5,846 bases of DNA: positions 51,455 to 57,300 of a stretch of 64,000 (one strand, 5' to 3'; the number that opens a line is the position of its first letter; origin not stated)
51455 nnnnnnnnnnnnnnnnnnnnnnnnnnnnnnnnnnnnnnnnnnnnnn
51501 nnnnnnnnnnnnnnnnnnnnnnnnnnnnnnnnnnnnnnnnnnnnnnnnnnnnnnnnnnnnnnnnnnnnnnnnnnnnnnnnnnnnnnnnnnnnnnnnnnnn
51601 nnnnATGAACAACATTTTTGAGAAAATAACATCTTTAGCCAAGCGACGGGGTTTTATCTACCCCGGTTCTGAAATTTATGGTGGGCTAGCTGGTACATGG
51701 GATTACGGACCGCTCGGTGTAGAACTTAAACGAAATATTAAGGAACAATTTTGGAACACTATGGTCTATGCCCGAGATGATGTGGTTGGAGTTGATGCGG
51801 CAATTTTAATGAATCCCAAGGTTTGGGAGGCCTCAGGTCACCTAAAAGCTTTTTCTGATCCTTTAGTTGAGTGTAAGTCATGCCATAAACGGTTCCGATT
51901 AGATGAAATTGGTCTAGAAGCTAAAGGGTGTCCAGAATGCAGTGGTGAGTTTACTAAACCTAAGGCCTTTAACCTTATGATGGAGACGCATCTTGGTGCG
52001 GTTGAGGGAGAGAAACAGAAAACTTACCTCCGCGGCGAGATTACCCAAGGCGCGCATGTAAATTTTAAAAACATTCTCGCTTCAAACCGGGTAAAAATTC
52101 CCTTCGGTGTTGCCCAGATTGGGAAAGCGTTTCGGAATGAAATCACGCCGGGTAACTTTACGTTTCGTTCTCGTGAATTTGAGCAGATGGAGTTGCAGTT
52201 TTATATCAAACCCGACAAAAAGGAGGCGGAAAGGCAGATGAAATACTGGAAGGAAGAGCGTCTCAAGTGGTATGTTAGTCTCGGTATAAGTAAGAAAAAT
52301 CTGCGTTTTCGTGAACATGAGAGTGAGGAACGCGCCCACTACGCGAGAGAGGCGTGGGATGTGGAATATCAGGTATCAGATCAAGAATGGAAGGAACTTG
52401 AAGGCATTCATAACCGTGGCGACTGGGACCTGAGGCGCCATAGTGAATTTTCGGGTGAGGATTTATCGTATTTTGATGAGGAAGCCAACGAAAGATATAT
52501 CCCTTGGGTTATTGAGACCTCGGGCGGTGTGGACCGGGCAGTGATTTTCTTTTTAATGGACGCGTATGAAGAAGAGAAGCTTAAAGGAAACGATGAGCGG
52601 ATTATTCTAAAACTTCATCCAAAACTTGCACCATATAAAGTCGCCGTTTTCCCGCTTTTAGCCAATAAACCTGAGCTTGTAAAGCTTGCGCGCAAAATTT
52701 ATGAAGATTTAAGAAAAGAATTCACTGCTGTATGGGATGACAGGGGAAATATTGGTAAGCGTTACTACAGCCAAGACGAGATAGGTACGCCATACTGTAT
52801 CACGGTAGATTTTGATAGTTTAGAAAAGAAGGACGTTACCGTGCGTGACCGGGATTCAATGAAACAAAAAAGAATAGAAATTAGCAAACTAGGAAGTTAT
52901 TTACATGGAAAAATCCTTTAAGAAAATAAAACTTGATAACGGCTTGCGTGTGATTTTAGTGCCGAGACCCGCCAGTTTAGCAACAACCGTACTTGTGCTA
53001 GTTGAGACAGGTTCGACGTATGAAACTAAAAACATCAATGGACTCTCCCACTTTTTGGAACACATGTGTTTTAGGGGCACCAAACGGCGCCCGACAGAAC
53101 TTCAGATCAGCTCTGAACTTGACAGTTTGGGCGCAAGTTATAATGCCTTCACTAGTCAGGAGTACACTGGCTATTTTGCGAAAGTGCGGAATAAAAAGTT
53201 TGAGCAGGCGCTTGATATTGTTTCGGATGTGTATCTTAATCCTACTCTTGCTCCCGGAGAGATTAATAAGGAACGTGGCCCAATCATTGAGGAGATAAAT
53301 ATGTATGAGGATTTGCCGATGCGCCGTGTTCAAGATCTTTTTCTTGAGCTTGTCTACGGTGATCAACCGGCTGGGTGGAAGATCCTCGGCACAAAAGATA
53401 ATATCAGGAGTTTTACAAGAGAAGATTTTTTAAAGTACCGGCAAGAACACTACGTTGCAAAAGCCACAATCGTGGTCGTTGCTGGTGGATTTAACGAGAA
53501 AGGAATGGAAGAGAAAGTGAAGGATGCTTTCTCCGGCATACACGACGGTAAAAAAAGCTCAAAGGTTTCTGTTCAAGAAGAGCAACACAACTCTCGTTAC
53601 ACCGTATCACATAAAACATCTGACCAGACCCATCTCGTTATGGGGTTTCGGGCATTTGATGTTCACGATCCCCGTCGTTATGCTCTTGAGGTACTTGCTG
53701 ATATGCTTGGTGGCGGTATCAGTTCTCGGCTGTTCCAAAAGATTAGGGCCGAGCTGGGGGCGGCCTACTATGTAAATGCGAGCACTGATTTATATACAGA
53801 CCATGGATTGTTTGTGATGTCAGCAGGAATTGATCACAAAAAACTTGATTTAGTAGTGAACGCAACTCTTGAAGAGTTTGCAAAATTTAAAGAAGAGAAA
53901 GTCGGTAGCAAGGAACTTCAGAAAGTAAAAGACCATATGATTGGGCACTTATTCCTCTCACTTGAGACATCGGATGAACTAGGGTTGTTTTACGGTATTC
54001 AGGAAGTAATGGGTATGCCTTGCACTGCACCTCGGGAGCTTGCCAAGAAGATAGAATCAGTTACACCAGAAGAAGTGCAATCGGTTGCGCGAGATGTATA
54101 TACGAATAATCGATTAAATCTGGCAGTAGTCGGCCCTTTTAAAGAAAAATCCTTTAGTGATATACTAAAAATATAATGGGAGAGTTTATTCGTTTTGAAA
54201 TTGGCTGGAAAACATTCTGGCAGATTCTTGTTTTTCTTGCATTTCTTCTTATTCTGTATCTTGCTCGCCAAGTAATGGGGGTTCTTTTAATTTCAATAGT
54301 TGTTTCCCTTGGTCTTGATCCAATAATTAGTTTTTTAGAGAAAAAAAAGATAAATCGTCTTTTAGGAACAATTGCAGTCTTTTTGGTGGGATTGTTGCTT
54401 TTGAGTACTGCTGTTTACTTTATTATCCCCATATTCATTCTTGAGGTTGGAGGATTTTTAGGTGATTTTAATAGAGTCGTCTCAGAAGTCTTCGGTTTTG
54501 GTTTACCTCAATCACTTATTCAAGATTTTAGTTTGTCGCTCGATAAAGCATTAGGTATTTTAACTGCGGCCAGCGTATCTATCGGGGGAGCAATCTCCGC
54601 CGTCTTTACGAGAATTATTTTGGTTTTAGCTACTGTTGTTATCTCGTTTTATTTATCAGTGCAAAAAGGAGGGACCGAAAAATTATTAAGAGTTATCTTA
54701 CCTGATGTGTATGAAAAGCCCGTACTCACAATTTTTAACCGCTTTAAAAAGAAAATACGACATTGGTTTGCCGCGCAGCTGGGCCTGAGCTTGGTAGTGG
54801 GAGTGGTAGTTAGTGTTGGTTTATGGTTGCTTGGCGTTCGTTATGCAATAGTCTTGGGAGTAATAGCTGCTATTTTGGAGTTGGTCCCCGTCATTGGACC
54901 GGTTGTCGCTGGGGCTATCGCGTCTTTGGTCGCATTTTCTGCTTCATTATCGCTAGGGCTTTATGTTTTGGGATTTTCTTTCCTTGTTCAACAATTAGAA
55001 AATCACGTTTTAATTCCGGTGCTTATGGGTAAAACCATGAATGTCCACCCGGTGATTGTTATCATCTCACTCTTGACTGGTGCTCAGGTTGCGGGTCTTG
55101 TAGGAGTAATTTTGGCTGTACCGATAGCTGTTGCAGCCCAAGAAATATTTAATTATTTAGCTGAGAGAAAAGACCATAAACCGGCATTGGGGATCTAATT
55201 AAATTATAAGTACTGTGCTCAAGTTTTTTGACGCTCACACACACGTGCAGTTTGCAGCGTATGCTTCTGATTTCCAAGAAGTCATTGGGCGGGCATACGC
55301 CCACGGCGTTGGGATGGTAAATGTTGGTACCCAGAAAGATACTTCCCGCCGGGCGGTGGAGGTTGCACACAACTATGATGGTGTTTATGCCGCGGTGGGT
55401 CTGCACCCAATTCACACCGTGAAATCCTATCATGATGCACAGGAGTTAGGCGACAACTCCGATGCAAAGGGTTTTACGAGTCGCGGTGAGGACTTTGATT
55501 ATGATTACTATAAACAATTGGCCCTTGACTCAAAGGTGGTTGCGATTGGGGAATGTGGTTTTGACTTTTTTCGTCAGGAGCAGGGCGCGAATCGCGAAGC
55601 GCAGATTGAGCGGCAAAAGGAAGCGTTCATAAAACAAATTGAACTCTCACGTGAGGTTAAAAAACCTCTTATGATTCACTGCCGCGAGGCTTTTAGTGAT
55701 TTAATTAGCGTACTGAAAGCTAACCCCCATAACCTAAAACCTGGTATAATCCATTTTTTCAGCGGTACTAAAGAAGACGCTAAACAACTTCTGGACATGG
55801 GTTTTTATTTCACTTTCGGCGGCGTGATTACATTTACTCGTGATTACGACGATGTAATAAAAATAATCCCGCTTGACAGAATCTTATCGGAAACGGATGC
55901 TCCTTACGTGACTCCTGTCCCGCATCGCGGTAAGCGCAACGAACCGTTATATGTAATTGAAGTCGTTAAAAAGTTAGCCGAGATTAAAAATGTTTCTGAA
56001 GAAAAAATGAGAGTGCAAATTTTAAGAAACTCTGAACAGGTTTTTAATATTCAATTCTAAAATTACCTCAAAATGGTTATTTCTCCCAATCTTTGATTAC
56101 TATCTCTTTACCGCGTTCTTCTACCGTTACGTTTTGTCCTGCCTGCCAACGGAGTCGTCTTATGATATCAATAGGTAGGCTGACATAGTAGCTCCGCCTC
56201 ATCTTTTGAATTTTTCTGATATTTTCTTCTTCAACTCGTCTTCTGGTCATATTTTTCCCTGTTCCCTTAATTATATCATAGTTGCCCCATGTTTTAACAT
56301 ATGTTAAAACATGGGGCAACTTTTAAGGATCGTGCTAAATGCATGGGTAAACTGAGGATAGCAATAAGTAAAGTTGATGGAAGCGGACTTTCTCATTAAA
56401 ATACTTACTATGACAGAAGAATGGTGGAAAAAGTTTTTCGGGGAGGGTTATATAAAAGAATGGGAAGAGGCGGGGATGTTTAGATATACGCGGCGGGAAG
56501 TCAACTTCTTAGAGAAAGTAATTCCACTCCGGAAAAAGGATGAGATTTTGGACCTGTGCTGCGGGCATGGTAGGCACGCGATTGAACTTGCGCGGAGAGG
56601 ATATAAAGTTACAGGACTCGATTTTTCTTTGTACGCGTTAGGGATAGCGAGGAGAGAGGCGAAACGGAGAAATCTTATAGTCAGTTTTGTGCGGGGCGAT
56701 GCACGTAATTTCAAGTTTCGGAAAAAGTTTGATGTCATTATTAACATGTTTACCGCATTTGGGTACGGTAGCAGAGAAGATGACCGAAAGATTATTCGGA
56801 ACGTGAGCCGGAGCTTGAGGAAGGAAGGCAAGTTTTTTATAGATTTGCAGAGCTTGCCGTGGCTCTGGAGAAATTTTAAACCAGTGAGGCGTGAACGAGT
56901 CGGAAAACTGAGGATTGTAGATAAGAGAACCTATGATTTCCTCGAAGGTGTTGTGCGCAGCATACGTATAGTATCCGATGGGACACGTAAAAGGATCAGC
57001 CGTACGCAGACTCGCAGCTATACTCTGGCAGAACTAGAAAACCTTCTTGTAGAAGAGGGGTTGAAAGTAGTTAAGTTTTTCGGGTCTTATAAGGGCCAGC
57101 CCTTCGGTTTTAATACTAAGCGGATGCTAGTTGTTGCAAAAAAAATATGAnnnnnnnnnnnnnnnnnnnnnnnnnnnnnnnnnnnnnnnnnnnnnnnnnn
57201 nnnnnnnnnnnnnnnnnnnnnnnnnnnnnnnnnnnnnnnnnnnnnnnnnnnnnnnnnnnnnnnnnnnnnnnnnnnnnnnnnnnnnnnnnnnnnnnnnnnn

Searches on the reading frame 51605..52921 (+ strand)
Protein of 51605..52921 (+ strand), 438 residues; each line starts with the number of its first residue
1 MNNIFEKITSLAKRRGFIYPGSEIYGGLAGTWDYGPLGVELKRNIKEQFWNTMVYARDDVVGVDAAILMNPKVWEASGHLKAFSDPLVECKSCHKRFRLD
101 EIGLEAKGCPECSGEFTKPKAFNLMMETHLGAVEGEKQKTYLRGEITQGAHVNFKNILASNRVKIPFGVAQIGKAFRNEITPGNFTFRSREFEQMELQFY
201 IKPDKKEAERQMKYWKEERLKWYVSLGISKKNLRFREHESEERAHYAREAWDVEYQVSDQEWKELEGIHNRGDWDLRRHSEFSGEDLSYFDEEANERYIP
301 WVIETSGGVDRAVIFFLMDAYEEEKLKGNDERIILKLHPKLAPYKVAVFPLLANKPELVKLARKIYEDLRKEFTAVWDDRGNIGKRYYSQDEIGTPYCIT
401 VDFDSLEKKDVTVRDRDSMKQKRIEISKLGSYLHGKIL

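Call 11: search_protein_families(library=pfam, proteins=[window:51605-52921:+], max_evalue=0.01)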
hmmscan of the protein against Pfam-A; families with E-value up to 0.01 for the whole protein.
window:51605-52921:+ (438 aa): 3 families
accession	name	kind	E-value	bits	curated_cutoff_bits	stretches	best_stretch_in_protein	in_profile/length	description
PF03129.25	HGTP_anticodon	-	1.2e-20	73.9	21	1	345-433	1-91/94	Anticodon binding domain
PF00587.30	tRNA-synt_2b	-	1.9e-07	31.8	29.3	1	137-314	8-173/179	tRNA synthetase class II core domain (G, H, P, S and T)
PF22191.2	IBR_1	-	0.008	16.5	27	0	88-116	4-31/47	IBR domain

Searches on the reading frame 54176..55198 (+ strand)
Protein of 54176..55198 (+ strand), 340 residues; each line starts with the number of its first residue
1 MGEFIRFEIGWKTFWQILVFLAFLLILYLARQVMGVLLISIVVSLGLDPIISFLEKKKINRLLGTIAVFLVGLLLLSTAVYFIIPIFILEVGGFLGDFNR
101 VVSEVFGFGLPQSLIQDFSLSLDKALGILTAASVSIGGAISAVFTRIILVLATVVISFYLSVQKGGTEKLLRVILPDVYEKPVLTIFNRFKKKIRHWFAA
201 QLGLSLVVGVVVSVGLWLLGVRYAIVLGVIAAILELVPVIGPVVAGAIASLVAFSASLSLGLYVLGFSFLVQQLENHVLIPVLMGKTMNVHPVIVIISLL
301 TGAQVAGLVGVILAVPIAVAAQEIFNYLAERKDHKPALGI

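Call 11: search_protein_families(library=pfam, proteins=[window:54176-55198:+], max_evalue=0.01)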
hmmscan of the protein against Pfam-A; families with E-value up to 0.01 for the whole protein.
window:54176-55198:+ (340 aa): 1 family
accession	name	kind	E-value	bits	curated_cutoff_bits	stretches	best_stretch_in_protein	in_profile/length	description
PF01594.21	AI-2E_transport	-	2.4e-50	172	34.3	1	15-327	2-325/327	AI-2E family transporter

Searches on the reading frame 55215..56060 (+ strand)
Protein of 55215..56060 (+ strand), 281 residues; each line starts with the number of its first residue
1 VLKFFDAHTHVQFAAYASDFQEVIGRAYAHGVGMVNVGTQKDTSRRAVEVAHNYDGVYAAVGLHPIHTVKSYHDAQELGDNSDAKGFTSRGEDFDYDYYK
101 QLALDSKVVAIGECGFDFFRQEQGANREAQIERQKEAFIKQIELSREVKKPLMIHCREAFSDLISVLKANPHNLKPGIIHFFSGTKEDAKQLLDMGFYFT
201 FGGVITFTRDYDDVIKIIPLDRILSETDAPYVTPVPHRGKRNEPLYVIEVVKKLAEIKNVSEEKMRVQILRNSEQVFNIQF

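Call 55: search_protein_families(library=pfam, proteins=[window:55215-56060:+], max_evalue=0.001)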
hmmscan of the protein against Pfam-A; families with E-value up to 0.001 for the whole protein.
window:55215-56060:+ (281 aa): 1 family
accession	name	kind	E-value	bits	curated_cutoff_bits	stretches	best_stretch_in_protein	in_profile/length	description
PF01026.27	TatD_DNase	-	7e-75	252.1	27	1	5-278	1-253/253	TatD related DNase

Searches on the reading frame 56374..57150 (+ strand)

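Call 55: search_protein_families(library=pfam, proteins=[window:56374-57150:+], max_evalue=0.001)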
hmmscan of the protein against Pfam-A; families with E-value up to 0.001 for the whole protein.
window:56374-57150:+ (258 aa): 8 families
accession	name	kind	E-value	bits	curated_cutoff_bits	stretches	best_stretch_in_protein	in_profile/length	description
PF13649.12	Methyltransf_25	-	4.9e-21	75.7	27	1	58-152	1-97/97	Methyltransferase domain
PF08241.18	Methyltransf_11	-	1.5e-16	61.2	21.2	1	59-156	1-95/95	Methyltransferase domain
PF13847.12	Methyltransf_31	-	1.1e-14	54.8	27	1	53-159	2-112/145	Methyltransferase domain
PF13489.12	Methyltransf_23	-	2e-10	41.1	27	1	35-183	5-124/164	Methyltransferase domain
PF08242.18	Methyltransf_12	-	1.7e-09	38.7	30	1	59-154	1-98/98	Methyltransferase domain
PF01209.24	Ubie_methyltran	-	8.6e-09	35.5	20.1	1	44-156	37-151/233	ubiE/COQ5 methyltransferase family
PF05175.20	MTS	-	1.3e-08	35.1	23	1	44-156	21-138/170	Methyltransferase small domain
PF03848.20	TehB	-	1.1e-06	28.7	20.4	1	54-151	30-127/193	Tellurite resistance protein TehB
